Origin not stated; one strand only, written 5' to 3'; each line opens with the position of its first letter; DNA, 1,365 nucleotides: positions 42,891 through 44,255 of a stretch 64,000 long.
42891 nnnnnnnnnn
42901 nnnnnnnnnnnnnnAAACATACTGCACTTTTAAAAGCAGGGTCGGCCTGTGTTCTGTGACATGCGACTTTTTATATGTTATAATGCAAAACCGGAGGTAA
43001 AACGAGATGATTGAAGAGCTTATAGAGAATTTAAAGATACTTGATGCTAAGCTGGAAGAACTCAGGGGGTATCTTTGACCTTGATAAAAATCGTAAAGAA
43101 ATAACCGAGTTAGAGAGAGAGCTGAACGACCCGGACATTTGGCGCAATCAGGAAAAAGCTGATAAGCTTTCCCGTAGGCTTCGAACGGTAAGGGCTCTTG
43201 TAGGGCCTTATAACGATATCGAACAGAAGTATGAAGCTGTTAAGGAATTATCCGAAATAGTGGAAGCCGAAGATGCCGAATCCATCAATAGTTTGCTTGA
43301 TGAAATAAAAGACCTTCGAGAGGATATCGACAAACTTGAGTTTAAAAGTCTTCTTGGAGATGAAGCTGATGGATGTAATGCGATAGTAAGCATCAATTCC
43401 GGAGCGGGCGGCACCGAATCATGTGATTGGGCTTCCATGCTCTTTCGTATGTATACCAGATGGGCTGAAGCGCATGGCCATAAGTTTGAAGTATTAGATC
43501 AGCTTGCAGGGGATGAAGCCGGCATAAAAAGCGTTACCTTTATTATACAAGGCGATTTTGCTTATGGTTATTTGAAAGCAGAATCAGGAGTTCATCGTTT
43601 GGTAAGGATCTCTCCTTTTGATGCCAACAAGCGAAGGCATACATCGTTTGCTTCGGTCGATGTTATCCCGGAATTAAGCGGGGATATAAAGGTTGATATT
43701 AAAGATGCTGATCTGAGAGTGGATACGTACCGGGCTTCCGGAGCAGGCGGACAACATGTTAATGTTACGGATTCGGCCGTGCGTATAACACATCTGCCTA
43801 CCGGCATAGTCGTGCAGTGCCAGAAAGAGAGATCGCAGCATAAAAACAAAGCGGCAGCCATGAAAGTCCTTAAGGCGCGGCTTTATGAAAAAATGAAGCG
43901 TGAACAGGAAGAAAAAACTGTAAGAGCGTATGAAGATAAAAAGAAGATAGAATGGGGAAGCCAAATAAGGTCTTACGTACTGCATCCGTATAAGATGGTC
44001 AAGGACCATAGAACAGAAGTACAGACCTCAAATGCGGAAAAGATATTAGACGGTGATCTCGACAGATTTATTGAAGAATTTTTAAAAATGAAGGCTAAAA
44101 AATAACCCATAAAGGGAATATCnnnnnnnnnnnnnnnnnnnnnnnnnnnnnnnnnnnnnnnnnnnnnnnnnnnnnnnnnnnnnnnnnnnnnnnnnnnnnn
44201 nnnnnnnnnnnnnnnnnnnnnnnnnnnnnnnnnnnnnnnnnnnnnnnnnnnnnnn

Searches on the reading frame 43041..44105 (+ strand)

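Call 60: search_protein_families(library=pfam, proteins=[window:43041-44105:+], max_evalue=0.0001)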
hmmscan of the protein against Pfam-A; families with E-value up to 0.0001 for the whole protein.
window:43041-44105:+ (354 aa): 2 families
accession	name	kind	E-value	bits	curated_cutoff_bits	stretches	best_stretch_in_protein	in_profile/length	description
PF03462.23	PCRF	-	5.7e-62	209.4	24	1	19-206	3-194/194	PCRF domain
PF00472.26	RF-1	-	9.7e-46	154.9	35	1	215-324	2-116/116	RF-1 domain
